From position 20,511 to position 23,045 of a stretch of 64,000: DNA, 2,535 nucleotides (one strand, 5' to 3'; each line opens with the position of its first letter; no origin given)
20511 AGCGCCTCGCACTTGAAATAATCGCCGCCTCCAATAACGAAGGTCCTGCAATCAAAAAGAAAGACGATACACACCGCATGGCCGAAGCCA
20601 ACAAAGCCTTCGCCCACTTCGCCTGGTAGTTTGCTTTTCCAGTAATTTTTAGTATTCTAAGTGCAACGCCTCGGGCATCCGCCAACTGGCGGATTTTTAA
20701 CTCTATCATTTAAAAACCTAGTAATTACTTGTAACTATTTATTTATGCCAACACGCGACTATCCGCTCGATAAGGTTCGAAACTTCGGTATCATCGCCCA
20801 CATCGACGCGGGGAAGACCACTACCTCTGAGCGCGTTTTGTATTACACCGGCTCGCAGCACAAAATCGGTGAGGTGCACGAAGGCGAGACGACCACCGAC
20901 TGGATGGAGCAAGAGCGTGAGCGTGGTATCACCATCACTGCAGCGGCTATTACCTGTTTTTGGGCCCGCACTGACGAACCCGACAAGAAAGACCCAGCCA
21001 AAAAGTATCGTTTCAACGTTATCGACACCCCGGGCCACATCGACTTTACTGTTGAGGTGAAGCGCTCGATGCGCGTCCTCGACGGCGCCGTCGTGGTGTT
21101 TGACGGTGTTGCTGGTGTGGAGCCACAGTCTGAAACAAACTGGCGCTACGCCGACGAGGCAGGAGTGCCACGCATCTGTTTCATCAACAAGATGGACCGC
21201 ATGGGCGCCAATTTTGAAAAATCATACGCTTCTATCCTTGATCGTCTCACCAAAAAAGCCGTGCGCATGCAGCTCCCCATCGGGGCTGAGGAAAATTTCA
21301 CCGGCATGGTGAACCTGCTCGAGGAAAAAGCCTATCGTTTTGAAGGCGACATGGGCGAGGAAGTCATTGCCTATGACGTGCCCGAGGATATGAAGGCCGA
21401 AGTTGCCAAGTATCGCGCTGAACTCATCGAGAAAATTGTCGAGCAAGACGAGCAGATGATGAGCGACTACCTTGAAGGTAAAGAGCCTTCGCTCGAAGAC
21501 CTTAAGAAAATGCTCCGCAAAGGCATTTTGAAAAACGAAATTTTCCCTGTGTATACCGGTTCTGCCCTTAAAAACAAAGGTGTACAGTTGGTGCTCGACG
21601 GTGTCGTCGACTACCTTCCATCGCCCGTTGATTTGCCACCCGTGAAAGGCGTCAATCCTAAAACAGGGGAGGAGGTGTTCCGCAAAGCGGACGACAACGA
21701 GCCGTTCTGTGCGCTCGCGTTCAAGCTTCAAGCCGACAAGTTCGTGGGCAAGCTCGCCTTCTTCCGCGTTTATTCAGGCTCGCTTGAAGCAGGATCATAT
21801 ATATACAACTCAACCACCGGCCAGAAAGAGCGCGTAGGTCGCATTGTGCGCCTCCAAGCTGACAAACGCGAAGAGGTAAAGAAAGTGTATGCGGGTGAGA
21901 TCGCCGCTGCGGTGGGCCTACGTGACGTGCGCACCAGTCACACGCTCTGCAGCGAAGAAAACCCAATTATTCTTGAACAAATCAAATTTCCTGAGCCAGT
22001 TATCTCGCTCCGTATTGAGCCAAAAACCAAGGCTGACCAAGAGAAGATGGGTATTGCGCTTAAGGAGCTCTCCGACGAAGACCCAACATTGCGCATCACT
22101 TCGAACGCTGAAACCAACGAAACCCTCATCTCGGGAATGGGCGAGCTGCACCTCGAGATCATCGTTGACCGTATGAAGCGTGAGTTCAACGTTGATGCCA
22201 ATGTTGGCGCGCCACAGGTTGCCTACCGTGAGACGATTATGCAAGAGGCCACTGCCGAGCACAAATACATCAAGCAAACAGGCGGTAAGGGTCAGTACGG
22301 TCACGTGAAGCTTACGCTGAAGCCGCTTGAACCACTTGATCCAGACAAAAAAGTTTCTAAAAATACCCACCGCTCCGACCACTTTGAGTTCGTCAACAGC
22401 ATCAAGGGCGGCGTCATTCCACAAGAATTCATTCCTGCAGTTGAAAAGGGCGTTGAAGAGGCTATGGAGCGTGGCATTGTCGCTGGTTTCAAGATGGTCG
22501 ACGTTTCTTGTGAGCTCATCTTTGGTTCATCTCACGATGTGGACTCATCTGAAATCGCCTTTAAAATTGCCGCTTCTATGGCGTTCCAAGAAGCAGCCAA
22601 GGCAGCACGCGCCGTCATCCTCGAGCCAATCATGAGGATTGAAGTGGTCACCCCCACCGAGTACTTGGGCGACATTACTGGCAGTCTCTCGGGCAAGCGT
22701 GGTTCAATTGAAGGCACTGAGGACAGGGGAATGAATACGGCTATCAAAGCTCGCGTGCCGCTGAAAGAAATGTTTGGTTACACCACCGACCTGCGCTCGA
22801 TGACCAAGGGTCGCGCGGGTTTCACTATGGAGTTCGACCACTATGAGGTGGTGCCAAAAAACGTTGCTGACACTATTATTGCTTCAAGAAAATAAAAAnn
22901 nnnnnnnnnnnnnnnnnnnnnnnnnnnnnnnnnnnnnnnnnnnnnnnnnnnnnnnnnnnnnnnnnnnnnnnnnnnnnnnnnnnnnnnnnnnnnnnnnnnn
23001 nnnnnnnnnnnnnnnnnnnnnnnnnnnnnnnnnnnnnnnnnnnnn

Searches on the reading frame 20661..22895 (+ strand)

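Call 94: search_protein_families(library=pfam, proteins=[window:20661-22895:+], max_evalue=0.001)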
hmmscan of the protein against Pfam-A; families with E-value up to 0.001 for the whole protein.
window:20661-22895:+ (744 aa): 7 families
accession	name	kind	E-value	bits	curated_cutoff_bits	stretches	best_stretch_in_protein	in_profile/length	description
PF00009.33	GTP_EFTU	-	8.5e-62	208.5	26.5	1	38-321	2-188/188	Elongation factor Tu GTP binding domain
PF03764.24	EFG_IV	-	2.1e-39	134.5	24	1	518-649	1-120/121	Elongation factor G, domain IV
PF14492.12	EFG_III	-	4.3e-33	113.6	27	1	443-516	1-74/75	Elongation Factor G, domain III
PF00679.30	EFG_C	-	1.4e-29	102.4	27.9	1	653-738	2-88/89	Elongation factor G C-terminus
PF22042.2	EF-G_D2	-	5.3e-18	65.4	27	1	348-431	1-83/84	Elongation factor G domain 2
PF03144.31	GTP_EFTU_D2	-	3.2e-16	60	30.3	1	363-430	1-73/73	Elongation factor Tu domain 2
PF16658.11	RF3_C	-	3e-07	30.8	40.1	1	451-532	14-95/132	Class II release factor RF3, C-terminal domain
